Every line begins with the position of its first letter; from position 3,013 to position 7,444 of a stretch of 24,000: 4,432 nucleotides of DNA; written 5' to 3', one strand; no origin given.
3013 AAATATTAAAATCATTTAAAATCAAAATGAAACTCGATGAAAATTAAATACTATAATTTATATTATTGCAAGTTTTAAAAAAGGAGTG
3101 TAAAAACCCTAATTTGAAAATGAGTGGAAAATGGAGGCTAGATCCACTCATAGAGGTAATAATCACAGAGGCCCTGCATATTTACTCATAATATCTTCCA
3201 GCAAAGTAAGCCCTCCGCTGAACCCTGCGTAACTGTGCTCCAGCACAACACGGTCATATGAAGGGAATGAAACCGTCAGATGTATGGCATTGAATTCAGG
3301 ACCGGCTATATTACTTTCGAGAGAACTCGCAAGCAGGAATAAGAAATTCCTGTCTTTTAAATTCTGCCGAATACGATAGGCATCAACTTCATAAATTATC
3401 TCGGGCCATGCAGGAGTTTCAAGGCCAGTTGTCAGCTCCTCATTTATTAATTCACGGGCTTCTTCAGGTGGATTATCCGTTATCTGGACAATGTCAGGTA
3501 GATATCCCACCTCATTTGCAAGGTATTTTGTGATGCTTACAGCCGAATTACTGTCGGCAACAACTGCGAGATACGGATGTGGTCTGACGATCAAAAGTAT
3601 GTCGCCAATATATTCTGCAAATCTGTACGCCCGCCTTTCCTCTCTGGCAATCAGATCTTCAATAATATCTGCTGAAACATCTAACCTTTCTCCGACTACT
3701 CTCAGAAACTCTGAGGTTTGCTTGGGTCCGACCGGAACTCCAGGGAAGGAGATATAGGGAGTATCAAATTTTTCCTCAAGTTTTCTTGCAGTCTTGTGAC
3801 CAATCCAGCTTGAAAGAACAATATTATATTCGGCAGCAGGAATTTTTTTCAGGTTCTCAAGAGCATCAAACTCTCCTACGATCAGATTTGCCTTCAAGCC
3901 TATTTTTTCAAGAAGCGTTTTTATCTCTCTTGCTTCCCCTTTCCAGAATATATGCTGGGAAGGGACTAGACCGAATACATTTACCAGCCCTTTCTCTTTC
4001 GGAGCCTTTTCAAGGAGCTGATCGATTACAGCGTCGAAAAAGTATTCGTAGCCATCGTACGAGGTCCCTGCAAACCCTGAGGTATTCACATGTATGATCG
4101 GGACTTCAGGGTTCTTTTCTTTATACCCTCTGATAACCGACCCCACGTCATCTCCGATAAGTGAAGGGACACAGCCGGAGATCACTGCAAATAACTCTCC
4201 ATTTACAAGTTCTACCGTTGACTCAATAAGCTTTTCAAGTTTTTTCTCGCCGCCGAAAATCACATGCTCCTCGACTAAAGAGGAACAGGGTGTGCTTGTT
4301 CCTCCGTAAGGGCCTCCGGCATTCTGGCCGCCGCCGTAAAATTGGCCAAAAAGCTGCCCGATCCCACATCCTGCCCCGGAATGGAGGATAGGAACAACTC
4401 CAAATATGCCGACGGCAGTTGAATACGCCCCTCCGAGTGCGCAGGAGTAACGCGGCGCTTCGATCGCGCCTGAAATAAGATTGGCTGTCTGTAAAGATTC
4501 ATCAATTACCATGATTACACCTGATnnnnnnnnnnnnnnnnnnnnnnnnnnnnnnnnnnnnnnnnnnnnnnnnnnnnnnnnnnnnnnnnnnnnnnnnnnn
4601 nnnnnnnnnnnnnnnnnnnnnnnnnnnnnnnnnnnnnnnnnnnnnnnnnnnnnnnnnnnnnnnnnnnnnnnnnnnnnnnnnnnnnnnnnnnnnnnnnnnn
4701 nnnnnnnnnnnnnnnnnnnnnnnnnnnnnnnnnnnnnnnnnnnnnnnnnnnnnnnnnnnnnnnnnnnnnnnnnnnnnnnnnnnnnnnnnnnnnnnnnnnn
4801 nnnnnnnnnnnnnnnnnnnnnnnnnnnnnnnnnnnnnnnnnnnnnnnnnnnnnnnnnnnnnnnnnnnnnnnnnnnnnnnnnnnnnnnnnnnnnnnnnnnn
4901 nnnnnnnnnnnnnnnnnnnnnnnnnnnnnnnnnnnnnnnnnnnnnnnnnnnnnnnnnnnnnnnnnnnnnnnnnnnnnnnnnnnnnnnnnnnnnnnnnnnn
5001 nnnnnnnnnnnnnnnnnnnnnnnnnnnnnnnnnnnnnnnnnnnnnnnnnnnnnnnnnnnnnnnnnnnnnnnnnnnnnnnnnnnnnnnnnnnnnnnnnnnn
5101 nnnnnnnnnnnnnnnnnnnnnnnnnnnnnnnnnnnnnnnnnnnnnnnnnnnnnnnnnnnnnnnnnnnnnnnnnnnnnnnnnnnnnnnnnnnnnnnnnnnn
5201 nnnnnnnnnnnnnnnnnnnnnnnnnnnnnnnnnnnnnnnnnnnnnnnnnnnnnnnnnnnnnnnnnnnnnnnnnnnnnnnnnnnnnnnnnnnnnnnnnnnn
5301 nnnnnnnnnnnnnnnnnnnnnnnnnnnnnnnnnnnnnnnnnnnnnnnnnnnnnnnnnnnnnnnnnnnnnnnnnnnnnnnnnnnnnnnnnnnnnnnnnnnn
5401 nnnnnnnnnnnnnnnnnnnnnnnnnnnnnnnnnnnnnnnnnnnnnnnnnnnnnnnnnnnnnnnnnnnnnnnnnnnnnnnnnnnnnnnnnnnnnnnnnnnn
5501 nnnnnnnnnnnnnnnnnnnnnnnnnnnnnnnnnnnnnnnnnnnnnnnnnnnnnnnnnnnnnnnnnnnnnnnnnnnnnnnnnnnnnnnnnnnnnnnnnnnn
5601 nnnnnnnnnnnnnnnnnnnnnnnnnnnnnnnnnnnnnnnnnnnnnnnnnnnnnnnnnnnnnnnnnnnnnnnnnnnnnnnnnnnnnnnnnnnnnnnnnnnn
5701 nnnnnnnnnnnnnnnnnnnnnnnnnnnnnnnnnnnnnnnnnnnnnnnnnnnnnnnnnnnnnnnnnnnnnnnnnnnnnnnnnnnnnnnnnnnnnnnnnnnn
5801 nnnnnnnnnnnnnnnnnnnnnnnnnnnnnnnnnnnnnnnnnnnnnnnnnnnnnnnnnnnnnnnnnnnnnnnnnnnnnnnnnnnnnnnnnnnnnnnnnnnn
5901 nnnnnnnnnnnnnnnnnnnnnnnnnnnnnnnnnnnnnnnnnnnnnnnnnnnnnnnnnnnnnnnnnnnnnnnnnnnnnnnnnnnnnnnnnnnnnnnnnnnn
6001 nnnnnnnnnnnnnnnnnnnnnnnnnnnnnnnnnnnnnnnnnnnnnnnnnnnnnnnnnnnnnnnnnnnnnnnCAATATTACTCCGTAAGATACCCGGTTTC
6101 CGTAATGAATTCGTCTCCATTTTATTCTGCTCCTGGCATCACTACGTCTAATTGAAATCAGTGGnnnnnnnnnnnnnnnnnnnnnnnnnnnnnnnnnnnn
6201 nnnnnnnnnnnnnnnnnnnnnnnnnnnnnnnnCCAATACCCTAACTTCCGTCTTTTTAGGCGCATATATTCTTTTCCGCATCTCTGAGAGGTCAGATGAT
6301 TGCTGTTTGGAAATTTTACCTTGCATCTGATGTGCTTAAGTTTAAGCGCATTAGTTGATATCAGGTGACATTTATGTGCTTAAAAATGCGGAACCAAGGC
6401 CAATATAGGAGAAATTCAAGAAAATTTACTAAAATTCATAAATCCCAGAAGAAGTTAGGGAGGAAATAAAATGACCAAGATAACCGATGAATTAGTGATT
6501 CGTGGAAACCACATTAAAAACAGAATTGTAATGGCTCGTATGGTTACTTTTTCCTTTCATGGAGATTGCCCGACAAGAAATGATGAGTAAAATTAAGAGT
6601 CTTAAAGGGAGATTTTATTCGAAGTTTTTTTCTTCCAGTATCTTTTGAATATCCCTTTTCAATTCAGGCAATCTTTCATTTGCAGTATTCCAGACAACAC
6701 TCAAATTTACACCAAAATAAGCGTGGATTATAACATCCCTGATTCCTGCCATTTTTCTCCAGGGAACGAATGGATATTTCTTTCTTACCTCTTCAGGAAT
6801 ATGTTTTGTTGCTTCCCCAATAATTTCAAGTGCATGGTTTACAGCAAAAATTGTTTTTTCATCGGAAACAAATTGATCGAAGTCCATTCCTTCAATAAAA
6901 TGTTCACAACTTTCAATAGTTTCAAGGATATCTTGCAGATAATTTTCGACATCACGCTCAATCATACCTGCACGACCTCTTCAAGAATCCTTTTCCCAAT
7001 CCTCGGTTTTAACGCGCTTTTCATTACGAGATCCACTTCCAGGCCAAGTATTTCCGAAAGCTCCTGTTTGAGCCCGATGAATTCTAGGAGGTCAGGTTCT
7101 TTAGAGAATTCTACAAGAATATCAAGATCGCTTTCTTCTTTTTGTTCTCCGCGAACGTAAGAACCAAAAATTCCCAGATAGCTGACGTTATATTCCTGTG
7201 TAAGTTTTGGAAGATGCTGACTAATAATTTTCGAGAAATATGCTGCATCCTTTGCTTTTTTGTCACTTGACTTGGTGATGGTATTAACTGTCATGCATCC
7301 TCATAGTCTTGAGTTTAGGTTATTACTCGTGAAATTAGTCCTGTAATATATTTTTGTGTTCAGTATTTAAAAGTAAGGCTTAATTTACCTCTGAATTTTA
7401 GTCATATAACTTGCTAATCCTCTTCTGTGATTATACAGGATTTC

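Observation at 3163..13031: Nitrogenase-like D/K genes and the only H gene are split into two loci that bracket the hgcAB operon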

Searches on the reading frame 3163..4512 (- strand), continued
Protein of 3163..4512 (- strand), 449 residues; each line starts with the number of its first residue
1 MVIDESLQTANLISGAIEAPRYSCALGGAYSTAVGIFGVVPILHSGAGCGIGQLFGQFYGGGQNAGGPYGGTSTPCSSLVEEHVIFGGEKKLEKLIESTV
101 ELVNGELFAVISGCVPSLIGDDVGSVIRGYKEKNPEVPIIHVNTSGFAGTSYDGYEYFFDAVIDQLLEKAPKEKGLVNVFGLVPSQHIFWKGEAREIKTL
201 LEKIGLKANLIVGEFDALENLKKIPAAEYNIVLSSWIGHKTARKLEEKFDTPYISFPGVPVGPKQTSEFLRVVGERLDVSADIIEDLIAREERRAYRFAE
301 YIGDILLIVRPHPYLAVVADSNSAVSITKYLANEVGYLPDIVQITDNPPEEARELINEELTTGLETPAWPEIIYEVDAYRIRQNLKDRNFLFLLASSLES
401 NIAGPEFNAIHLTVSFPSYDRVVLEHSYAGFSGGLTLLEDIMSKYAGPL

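Call 33: find_related_loci(query=A1, collection=genome_contigs, flank=10000)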
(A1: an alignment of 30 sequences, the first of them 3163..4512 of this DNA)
Query A1 (449 aa) in genome_contigs; peptide patterns used: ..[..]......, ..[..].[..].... (x = any residue, [..] = any of these).
292 stretches matched a pattern; 228 encode a relative of the query (tblastn E <= 1e-3); the best 80 are kept; 77 distinct loci.
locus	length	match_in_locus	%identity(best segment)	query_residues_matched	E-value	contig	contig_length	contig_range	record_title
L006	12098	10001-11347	93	1-449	0e+0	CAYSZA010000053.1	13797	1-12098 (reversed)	MAG TPA_asm: uncultured Methanosarcinales archaeon isolate binchicken_co158_63 genome assembly, contig: NODE_3863_length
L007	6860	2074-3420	94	1-449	0e+0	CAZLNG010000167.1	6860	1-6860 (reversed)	MAG TPA_asm: uncultured Methanosarcinales archaeon isolate binchicken_co158_90 genome assembly, contig: NODE_9105_length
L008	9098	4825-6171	92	1-449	0e+0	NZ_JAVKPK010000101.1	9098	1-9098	Methanosarcina sp. Z-7115 101, whole genome shotgun sequence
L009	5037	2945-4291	92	1-449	0e+0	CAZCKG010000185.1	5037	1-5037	MAG TPA_asm: uncultured Methanosarcinales archaeon isolate binchicken_co104_22 genome assembly, contig: NODE_13593_lengt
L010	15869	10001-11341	92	1-447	0e+0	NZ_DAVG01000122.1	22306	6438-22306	MAG: Methanosarcina sp. UBA5 UBA5_contig_4961, whole genome shotgun sequence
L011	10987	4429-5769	91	1-447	0e+0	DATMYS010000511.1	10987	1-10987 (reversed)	MAG TPA_asm: Methanosarcina sp. isolate SMAG_U13154 k141_125395, whole genome shotgun sequence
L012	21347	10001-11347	91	1-449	0e+0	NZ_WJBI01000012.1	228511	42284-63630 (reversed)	Methanosarcina sp. DH2 Scaffold_210, whole genome shotgun sequence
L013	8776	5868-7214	91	1-449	0e+0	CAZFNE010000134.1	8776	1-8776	MAG TPA_asm: uncultured Methanosarcinales archaeon isolate binchicken_co158_8 genome assembly, contig: NODE_6752_length_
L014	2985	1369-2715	90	1-449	0e+0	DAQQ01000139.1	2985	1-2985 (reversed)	MAG TPA_asm: Methanosarcina sp. UBA7 UBA7_contig_11, whole genome shotgun sequence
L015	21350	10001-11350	90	1-449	0e+0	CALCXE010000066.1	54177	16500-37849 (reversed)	MAG TPA_asm: Methanosarcina barkeri isolate SRR1562009_bin.77_CONCOCT_v1.1_MAG genome assembly, contig: ERZ724039.467, w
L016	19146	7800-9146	90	1-449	0e+0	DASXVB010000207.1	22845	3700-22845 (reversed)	MAG TPA_asm: Methanosarcina sp. isolate SMAG_U4733 k141_270319, whole genome shotgun sequence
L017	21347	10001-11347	95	1-449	0e+0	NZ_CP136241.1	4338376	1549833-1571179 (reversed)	Methanosarcina hadiensis strain TD41E1-1 chromosome, complete genome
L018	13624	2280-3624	94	1-448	0e+0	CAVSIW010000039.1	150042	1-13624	MAG: uncultured Acidobacteriota bacterium isolate MFD01299.bin.2.133 genome assembly, contig: contig_34756, whole genome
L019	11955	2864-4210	91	1-449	0e+0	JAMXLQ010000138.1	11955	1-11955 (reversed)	MAG: Methanosarcina sp. isolate Bin.035_Pasture k127_4862767, whole genome shotgun sequence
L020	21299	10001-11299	69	14-449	0e+0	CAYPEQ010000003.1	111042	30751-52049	MAG TPA_asm: uncultured Methanoregula sp. isolate binchicken_co3_514 genome assembly, contig: NODE_405_length_111042_cov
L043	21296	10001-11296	63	16-449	0e+0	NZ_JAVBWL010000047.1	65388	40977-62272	MAG: Methanoculleus sp. isolate ZNE14_Bin75 all_Scaff014728, whole genome shotgun sequence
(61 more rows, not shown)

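Call 42: search_protein_families(library=pfam, proteins=[L017:5964-7253:+, L017:7240-8175:+, L017:133-1218:+, L017:2186-2473:-, L017:11548-12129:+, L017:12145-12564:+, L043:1839-3203:+, L043:3215-4510:+, L043:12167-13669:+, L043:13518-14486:+], max_evalue=0.001)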
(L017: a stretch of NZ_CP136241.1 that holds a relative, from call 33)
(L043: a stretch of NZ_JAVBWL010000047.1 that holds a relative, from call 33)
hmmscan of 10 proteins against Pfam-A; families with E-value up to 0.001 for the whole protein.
L017:5964-7253:+ (429 aa): 3 families
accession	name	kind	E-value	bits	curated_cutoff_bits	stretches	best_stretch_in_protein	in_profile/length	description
PF02754.22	CCG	-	2.8e-14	53.4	20.6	2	164-242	2-83/85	Cysteine-rich domain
PF13534.11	Fer4_17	-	3.5e-08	34.3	22.2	1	53-111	1-61/61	4Fe-4S dicluster domain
PF13183.11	Fer4_8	-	6.1e-06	27.1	27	1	52-110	3-68/68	4Fe-4S dicluster domain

L017:7240-8175:+ (311 aa): 0 families

L017:133-1218:+ (361 aa): 2 families
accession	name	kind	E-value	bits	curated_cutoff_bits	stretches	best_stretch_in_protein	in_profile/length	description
PF07676.18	PD40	-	1e-18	67.2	20.9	1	62-96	3-38/38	WD40-like Beta Propeller Repeat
PF00930.27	DPPIV_N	-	6.5e-05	22.2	22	0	49-114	24-91/354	Dipeptidyl peptidase IV (DPP IV) N-terminal region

L017:2186-2473:- (95 aa): 0 families

L017:11548-12129:+ (193 aa): 9 families
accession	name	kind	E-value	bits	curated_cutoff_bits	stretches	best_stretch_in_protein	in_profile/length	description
PF13847.12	Methyltransf_31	-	1.1e-15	58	27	1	36-141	5-113/145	Methyltransferase domain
PF13649.12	Methyltransf_25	-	1.3e-15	58.3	27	1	39-133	2-97/97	Methyltransferase domain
PF08241.18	Methyltransf_11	-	3.9e-15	56.7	21.2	1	39-135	1-93/95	Methyltransferase domain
PF08242.18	Methyltransf_12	-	9.8e-11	42.7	30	1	39-135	1-98/98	Methyltransferase domain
PF01209.24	Ubie_methyltran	-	1.1e-08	35.1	20.1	1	33-139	46-153/233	ubiE/COQ5 methyltransferase family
PF05175.20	MTS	-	1.5e-06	28.4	23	1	32-139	28-140/170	Methyltransferase small domain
PF06325.19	PrmA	-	1.5e-06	28.4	22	1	36-135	163-256/296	Ribosomal protein L11 methyltransferase (PrmA)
PF13489.12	Methyltransf_23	-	2e-06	28.1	27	1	36-143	24-122/164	Methyltransferase domain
PF02390.23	Methyltransf_4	-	0.0001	22.3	24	1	38-91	5-59/173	Putative methyltransferase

L017:12145-12564:+ (139 aa): 1 family
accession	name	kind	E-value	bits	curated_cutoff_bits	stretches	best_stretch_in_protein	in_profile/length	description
PF08915.16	tRNA-Thr_ED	-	3.2e-44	150.8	30.2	1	4-139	1-137/137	Archaea-specific editing domain of threonyl-tRNA synthetase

L043:1839-3203:+ (454 aa): 2 families
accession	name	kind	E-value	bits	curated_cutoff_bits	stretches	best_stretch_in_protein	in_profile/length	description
PF05889.19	SepSecS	-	1.7e-16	60.4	21.1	1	159-414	99-342/389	O-phosphoseryl-tRNA(Sec) selenium transferase, SepSecS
PF00266.25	Aminotran_5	-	2.6e-14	53.4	21.5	1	114-369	35-299/371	Aminotransferase class-V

L043:3215-4510:+ (431 aa): 4 families
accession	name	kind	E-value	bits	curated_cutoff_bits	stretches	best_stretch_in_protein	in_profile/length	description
PF01053.26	Cys_Met_Meta_PP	-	5.6e-138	460.1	27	1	10-429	2-381/381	Cys/Met metabolism PLP-dependent enzyme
PF01041.23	DegT_DnrJ_EryC1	-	1.1e-11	45.1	19.8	1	61-191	22-152/360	DegT/DnrJ/EryC1/StrS aminotransferase family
PF00266.25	Aminotran_5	-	3.8e-05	23.3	21.5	1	99-214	85-207/371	Aminotransferase class-V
PF01212.27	Beta_elim_lyase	-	0.0002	21.2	27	1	62-223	31-211/288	Beta-eliminating lyase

L043:12167-13669:+ (500 aa): 2 families
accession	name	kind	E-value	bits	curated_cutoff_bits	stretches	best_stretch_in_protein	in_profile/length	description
PF14574.11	RACo_C_ter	-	3.5e-52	177.5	27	1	164-412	3-253/261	C-terminal domain of RACo the ASKHA domain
PF17651.6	Raco_middle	-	1.3e-09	38.3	26.8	1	5-158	2-160/163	RACo middle region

L043:13518-14486:+ (322 aa): 0 families

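Call 56: search_protein_families(library=ncbifam, proteins=[L043:3215-4510:+, L017:5964-7253:+], max_evalue=0.00001)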
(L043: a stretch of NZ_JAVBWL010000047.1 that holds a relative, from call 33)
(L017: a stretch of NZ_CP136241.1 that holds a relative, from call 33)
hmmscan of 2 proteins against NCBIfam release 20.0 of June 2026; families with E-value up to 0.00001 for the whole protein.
L043:3215-4510:+ (431 aa): 46 families (the best 25 are shown)
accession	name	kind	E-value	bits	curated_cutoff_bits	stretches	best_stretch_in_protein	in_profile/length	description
NF006096.0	PRK08248.1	equivalog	2.8e-211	701.7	726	1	2-429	3-426/431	homocysteine synthase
TIGR01326.1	OAH_OAS_sulfhy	subfamily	4.4e-199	661.4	495.1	1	9-429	3-418/418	O-acetylhomoserine aminocarboxypropyltransferase/cysteine synthase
NF005872.0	PRK07812.1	equivalog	6.9e-187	621.3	703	1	4-428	13-432/439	bifunctional o-acetylhomoserine/o-acetylserine sulfhydrylase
NF004650.0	PRK05994.1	equivalog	4.4e-176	585.9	667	1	1-430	1-426/427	O-acetylhomoserine aminocarboxypropyltransferase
NF004757.0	PRK06084.1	equivalog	6.4e-166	552.4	790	1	7-429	2-421/425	bifunctional O-acetylhomoserine aminocarboxypropyltransferase/cysteine synthase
NF006004.0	PRK08134.1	equivalog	2.3e-156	520.8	636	1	4-429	5-426/433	O-acetylhomoserine aminocarboxypropyltransferase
NF004125.0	PRK05613.1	equivalog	7.7e-141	469.5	765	1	8-429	14-435/437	O-acetylhomoserine/O-acetylserine sulfhydrylase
NF005215.0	PRK06702.1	equivalog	1.1e-129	433.1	709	1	6-430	5-424/432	bifunctional O-acetylhomoserine aminocarboxypropyltransferase/cysteine synthase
NF006003.0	PRK08133.1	equivalog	1.6e-114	382.7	522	2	3-227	7-231/396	O-succinylhomoserine sulfhydrylase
TIGR01325.1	O_suc_HS_sulf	equivalog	6.3e-114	380.5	510.05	2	10-227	2-219/380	O-succinylhomoserine sulfhydrylase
NF005695.0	PRK07503.1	equivalog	3.5e-113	378.3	666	2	6-224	8-227/403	methionine gamma-lyase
TIGR01328.1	met_gam_lyase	equivalog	8.7e-111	370.5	549.7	2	9-223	5-220/391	methionine gamma-lyase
NF004876.0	PRK06234.1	subfamily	2.5e-105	352.8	666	2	7-228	8-232/400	methionine gamma-lyase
NF005871.0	PRK07811.1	equivalog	5.7e-100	334.6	513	2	7-224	12-223/389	cystathionine gamma-synthase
NF005696.0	PRK07504.1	equivalog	3.7e-93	312.4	675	2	4-228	7-231/397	O-succinylhomoserine sulfhydrylase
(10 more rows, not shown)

L017:5964-7253:+ (429 aa): 6 families
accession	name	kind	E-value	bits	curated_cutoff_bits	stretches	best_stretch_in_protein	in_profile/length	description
NF045663.1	diclust_near_Sec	equivalog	8.3e-99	331.7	530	1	28-396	280-657/759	pyridine nucleotide-disulfide oxidoreductase/dicluster-binding protein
NF004898.0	PRK06259.1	equivalog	1.1e-15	57.2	385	1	94-352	186-459/488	fumarate reductase (CoM/CoB) subunit TfrB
NF045670.1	quin_L_LdhH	equivalog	3.4e-15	55.4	800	1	145-352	451-681/706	L-lactate dehydrogenase (quinone) large subunit LdhH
NF008369.0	PRK11168.1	equivalog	1.8e-09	37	278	1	159-371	165-396/401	anaerobic glycerol-3-phosphate dehydrogenase subunit C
NF045724.1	ferredox_TmcB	equivalog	3.4e-09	35.8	735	0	258-323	299-364/430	electron transfer complex ferredoxin TmcB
TIGR00273.1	TIGR00273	equivalog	2.2e-07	30.1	444.8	1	32-128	274-377/432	LutB/LldF family L-lactate oxidation iron-sulfur protein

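Call 66: find_encoding_contigs(protein=P0121, flank=1000, max_places=3)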
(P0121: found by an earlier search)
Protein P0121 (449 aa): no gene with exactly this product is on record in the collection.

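Call 73: search_protein_families(library=pfam, proteins=[L010:6086-7507:-, L010:7479-7871:-, L013:3462-3782:-, L004:11541-12263:+], max_evalue=0.01)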
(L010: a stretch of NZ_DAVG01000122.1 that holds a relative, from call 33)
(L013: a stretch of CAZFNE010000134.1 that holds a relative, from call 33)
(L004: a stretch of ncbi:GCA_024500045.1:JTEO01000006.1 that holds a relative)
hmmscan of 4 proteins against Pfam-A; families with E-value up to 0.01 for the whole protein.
L010:6086-7507:- (473 aa): 0 families

L010:7479-7871:- (130 aa): 1 family
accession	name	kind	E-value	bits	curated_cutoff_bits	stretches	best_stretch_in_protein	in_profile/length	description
PF12833.13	HTH_18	-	0.0014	19.4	33.6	1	61-93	43-75/80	Helix-turn-helix domain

L013:3462-3782:- (106 aa): 1 family
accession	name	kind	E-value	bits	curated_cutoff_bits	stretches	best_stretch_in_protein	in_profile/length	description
PF11746.14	DUF3303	-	0.0072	16.9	21.2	1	40-102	30-87/92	Domain of unknown function (DUF3303)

L004:11541-12263:+ (240 aa): 1 family
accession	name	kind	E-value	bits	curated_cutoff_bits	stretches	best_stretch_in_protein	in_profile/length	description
PF00571.33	CBS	-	0.0017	19.1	24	1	69-107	11-53/57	CBS domain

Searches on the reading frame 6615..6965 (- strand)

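Call 9: search_protein_families(library=pfam, proteins=[window:6615-6965:-], max_evalue=0.001)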
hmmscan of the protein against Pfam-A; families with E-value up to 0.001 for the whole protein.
window:6615-6965:- (116 aa): 1 family
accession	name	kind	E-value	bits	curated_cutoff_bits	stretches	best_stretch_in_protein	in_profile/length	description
PF01934.22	HepT-like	-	6.7e-31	106.9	23.5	1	13-109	1-120/120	Ribonuclease HepT-like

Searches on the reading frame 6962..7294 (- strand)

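Call 9: search_protein_families(library=pfam, proteins=[window:6962-7294:-], max_evalue=0.001)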
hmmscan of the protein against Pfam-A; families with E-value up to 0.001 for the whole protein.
window:6962-7294:- (110 aa): 3 families
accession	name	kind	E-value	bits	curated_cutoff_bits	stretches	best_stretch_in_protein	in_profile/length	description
PF01909.29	NTP_transf_2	-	3.4e-16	59.9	21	1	25-107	2-90/93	Nucleotidyltransferase domain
PF18765.7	Polbeta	-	3.3e-14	53.2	26.9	1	30-106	5-83/93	Polymerase beta, Nucleotidyltransferase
PF22600.2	MTPAP-like_central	-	8.3e-05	23.1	27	1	9-69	14-70/139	Poly(A) RNA polymerase, mitochondrial-like, central palm domain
